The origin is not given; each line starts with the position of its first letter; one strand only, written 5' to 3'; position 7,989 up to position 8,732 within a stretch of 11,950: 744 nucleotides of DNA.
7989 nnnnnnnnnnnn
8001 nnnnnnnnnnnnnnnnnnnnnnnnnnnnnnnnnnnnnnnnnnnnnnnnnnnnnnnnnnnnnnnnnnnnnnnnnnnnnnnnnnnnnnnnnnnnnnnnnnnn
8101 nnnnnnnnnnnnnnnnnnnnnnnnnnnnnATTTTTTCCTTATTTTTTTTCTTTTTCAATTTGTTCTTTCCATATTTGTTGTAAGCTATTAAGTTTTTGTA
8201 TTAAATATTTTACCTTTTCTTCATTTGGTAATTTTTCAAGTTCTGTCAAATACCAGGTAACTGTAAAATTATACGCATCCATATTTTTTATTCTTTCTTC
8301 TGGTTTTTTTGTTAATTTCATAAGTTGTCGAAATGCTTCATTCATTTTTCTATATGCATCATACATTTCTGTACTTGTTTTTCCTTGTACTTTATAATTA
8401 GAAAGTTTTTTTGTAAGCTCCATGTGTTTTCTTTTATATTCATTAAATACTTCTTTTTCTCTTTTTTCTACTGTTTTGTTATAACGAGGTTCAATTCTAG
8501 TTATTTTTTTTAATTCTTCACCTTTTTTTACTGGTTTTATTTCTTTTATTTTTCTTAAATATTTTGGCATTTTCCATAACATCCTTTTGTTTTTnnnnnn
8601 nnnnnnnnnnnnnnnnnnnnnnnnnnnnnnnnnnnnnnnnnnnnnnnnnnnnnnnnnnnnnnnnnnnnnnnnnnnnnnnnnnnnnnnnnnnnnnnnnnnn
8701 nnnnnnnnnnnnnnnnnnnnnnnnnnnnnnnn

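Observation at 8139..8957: Two uncharacterised small helical ORFs inserted at the psmA-SBDS junction of the exosome-proteasome superoperon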

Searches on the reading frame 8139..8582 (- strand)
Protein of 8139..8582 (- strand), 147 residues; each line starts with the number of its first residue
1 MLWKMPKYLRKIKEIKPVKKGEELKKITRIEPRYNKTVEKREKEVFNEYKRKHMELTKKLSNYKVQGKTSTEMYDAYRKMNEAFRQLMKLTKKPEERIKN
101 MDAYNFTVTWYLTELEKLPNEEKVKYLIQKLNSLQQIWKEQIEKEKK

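Call 3: search_protein_families(library=pfam, proteins=[window:8139-8582:-], max_evalue=1)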
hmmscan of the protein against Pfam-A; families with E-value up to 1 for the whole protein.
window:8139-8582:- (147 aa): 3 families
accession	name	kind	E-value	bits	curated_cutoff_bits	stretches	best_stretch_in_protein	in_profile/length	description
PF01988.24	VIT1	-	0.084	13.1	28.1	1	34-96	63-126/214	VIT family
PF12959.12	DUF3848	-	0.21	12.1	30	1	71-146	3-77/95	Protein of unknown function (DUF3848)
PF22128.2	Alp7A_like_C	-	0.5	10.6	22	1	98-146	24-72/156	Alp7A C-terminal domain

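Call 4: search_protein_families(library=ncbifam, proteins=[window:8139-8582:-], max_evalue=10)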
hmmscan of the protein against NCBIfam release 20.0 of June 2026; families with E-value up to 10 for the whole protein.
window:8139-8582:- (147 aa): 2 families
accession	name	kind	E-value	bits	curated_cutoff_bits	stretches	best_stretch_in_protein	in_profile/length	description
TIGR02978.1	phageshock_pspC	equivalog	0.053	13.4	104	1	56-108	58-110/121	envelope stress response membrane protein PspC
NF003976.0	PRK05469.1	subfamily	0.2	10.4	255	1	41-102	284-345/409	tripeptide aminopeptidase PepT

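Call 6: find_homologous_proteins(query=window:8139-8582:-, max_evalue=0.01)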
Query window:8139-8582:- (147 aa): 1 proteins with E <= 0.01 among 45 candidates.
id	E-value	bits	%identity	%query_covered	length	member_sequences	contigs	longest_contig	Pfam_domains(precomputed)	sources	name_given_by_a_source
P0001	1.2e-81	289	100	97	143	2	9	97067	-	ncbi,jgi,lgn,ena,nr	ncbi:MAG TPA: hypothetical protein P5513_00405 [Candidatus Diapherotrites archaeon]|jgi:hypothetical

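Call 8: find_encoding_contigs(protein=P0001, flank=10000, max_places=10)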
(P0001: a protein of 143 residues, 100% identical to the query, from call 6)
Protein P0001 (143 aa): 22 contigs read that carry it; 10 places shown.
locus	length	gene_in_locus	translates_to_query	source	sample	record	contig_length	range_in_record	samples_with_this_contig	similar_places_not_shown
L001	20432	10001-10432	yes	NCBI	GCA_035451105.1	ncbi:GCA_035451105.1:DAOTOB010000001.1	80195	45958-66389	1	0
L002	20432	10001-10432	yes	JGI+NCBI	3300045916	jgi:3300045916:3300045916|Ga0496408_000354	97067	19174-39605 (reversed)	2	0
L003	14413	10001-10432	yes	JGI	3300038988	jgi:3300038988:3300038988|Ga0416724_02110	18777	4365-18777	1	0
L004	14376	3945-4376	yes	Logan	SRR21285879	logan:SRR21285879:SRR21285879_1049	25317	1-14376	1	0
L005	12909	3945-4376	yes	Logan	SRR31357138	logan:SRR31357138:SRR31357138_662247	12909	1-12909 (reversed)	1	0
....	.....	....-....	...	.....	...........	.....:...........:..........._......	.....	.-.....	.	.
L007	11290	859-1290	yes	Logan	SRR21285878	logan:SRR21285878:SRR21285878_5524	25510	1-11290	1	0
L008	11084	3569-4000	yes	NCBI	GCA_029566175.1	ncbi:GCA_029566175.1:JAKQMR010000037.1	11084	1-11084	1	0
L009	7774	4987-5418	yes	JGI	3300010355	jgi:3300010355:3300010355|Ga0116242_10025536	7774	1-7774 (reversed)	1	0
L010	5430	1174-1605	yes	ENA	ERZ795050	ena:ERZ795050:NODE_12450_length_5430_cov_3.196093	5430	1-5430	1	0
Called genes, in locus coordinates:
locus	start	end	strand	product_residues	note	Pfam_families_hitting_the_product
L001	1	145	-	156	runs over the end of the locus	PF01936:NYN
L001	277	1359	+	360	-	PF04894:Nre_N, PF04895:Nre_C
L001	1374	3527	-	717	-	PF01326:PPDK_N, PF00391:PEP-utilizers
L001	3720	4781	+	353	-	PF00633:HHH (faint), PF14520:HHH_5, PF00154:RecA_N, PF13481:AAA_25 (faint), PF06745:ATPase, PF08423:Rad51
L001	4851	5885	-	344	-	PF04055:Radical_SAM, PF08608:Wyosine_form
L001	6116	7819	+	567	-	PF03485:Arg_tRNA_synt_N, PF00750:tRNA-synt_1d, PF05746:DALR_1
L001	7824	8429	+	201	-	-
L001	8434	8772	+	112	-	PF01900:RNase_P_Rpp14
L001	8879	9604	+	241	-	PF10584:Proteasome_A_N, PF00227:Proteasome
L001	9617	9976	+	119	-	-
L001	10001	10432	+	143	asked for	-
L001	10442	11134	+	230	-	PF01172:SBDS_N, PF09377:SBDS_domain_II, PF20268:SBDS_C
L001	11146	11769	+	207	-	PF14382:ECR1_N (weak), PF22625:ECR1_N_2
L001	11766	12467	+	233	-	PF01138:RNase_PH, PF03725:RNase_PH_C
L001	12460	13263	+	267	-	PF01138:RNase_PH, PF03725:RNase_PH_C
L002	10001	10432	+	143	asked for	-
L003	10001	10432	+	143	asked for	-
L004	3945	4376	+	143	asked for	-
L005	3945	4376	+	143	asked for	-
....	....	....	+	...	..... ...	-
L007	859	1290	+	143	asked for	-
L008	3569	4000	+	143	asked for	-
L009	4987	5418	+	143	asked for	-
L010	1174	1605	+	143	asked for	-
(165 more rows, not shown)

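Call 34: search_solved_structures(query=window:8142-8570:-, max_evalue=10)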
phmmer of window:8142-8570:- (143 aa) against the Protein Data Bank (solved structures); distinct sequences matched with E-value up to 10: 2.
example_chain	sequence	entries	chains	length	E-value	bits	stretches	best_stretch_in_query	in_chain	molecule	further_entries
6b2z_d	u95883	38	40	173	0.085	16.3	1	50-93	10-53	ATP synthase subunit d, mitochondrial | ATP synthase subunit d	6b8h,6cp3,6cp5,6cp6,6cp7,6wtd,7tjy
8f29_7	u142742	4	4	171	0.1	16.1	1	50-93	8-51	ATP synthase subunit d, mitochondrial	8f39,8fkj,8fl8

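Call 39: search_protein_representatives(protein=window:8142-8570:-)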
Query: 143 residues. Proteins with E-value up to 0.001 (for the whole library): 1; up to 1e-10: 1; up to 1e-30: 1. The best 1 are listed.
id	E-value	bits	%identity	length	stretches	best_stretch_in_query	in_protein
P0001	3.1e-82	289.4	100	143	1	1-143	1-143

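Call 49: predict_structure(protein=window:8142-8570:-)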
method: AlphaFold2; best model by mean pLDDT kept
length: 143 residues; sequences in the alignment: 1
mean_pLDDT: 79.2   pTM: 0.67
mean pLDDT of the five models: 79.2, 78.1, 77.6, 75.3, 72.5
residues with pLDDT >= 90: 67; 70-90: 42; 50-70: 7; < 50: 27
segments of 3 or more residues with pLDDT < 50: 1-3, 5-12, 14-19, 21-30
pLDDT, mean of each block of 10 residues (from residue 1): 44 47 43 83 93 87 79 93 93 92 89 78 90 93 88
secondary structure, 60 per line:
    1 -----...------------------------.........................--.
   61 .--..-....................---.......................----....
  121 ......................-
elements in order: H33-57 H67-86 H90-112 H117-142

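Call 56: fold_search(model_id=the predicted structure, library=pdb)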
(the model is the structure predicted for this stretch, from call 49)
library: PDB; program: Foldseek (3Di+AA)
matches with E <= 10: 86; with E <= 0.001: 0
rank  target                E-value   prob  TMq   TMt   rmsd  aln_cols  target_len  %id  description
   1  9k5p_C                6.4e-01  0.72  0.36  0.54   5.7       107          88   13  Crystal structure of designed zinc-induced homotrimer C3-Zn2-HEHE-19 (released 2025-10-22)
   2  5j0l_E                1.4e+00  0.12  0.23  0.28  14.8       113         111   18  De novo design of protein homo-oligomers with modular hydrogen bond network-mediated specificity (released 2016-07-06)
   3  8p4y                  1.4e+00  0.07  0.20  0.15  20.2       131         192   15  Coiled-coil protein origami triangle (released 2023-08-02)
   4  9hvo_O                1.6e+00  0.20  0.30  0.34  18.3       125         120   14  Structure of the transcribing Pol II-RECQL5 complex (released 2025-07-16)
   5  7dgu                  1.9e+00  0.15  0.26  0.34   8.7       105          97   18  De novo designed protein H4A1R (released 2021-11-24)
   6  5j0l_F                1.9e+00  0.12  0.25  0.30  14.4       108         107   18  De novo design of protein homo-oligomers with modular hydrogen bond network-mediated specificity (released 2016-07-06)
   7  5j0l_B                2.0e+00  0.10  0.23  0.27  15.4       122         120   16  De novo design of protein homo-oligomers with modular hydrogen bond network-mediated specificity (released 2016-07-06)
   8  1cnt_2                2.0e+00  0.09  0.24  0.25  16.8       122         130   16  CILIARY NEUROTROPHIC FACTOR (released 1997-03-26)
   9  9hvq_O                2.2e+00  0.15  0.30  0.34  17.1       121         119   14  Structure of the transcribing Pol II-DSIF-PAF-SPT6-RECQL5 complex (released 2025-07-16)
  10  5b0l_B                2.8e+00  0.14  0.27  0.15   8.4       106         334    9  Structure of MoeN5-Sso7d fusion protein in complex with beta-nonyl glucoside (released 2016-03-23)
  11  2m6u_MODEL_1_A        2.9e+00  0.21  0.33  0.48   4.6        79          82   16  NMR Structure of CbpAN from Streptococcus pneumoniae (released 2014-04-16)
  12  5f4y_B                2.9e+00  0.08  0.27  0.26  14.1       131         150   14  Structure of the SD2 domain of Human Shroom2 (released 2016-10-19)
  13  9ei3_U                3.1e+00  0.12  0.31  0.11  19.4       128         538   14  Cryo-EM structure of Human RNA polymerase II Elongation Complex bound to the RECQL5 helicase in the presence of AMPPNP (released 2025-03-05)
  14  4ilo_A                3.1e+00  0.06  0.22  0.15  26.1       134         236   14  2.12A resolution structure of CT398 from Chlamydia trachomatis (released 2014-01-01)
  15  3fbz_D                3.3e+00  0.09  0.23  0.26  10.0        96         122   12  Crystal structure of ORF140 of the archaeal virus Acidianus Filamentous Virus 1 (AFV1) (released 2009-11-10)
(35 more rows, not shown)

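Call 66: fold_search(model_id=the predicted structure, library=viral)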
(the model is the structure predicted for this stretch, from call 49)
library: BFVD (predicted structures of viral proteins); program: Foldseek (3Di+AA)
matches with E <= 10: 189; with E <= 0.001: 0
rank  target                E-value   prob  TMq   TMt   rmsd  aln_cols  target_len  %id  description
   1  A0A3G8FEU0            5.0e-01  0.12  0.19  0.19  24.4       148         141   10  Uncharacterized protein [Mycobacterium phage Beelzebub]
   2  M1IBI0                6.6e-01  0.14  0.24  0.21  26.2       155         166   15  (no name in the UniProt tables at hand)
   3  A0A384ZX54            7.0e-01  0.21  0.24  0.16  17.9       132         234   12  Uncharacterized protein [Dickeya phage vB_DsoM_JA29]
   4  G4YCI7                8.7e-01  0.16  0.24  0.26  16.6       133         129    8  (no name in the UniProt tables at hand)
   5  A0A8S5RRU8            9.7e-01  0.30  0.34  0.36   8.8       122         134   12  Avd-like protein [Myoviridae sp. ct5xZ3]
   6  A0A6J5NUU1            9.7e-01  0.18  0.27  0.29  21.5       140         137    8  Uncharacterized protein [uncultured Caudovirales phage]
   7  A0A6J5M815            1.3e+00  0.20  0.28  0.34  16.6       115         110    8  Uncharacterized protein [uncultured Caudovirales phage]
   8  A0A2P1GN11            1.3e+00  0.11  0.25  0.08  20.4       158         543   12  Uncharacterized protein [Wenling triplecross lizardfish paramyxovirus]
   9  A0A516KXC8            1.4e+00  0.38  0.42  0.37  12.5       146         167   15  (no name in the UniProt tables at hand)
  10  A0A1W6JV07            1.5e+00  0.10  0.24  0.28  22.2       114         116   16  Uncharacterized protein [Vibrio phage pVco-5]
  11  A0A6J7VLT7            1.6e+00  0.10  0.25  0.23  24.6       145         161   14  Uncharacterized protein [uncultured Caudovirales phage]
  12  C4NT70                1.6e+00  0.07  0.21  0.23  23.0       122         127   14  Uncharacterized protein [Silicibacter phage DSS3phi2]
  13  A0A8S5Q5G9            1.7e+00  0.47  0.44  0.31   4.8       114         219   18  Uncharacterized protein [Podoviridae sp. ctza028]
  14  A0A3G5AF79            1.7e+00  0.18  0.33  0.27  22.4       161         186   12  Uncharacterized protein [Satyrvirus sp.]
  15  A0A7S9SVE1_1          1.7e+00  0.13  0.30  0.05  15.5       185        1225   14  (no name in the UniProt tables at hand)
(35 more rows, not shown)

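Call 67: search_protein_families(library=phrogs, proteins=[window:8142-8570:-], max_evalue=1)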
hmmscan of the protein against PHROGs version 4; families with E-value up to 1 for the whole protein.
window:8142-8570:- (143 aa): 5 families
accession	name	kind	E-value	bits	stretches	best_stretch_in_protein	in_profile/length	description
phrog_10780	-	tail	0.0056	15.4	1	49-136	768-849/1694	tail length tape measure protein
phrog_7824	-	unknown function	0.063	14.5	1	37-99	9-71/91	-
phrog_27861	-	unknown function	0.068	14.1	1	41-58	10-27/53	-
phrog_38860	-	unknown function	0.18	13.1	1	32-80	5-53/114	-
phrog_11022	-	unknown function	0.28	12.3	1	31-128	73-166/227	-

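Call 68: search_protein_families(library=padloc, proteins=[window:8142-8570:-], max_evalue=1)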
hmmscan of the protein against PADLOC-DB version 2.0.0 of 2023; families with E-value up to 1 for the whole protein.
window:8142-8570:- (143 aa): 0 families
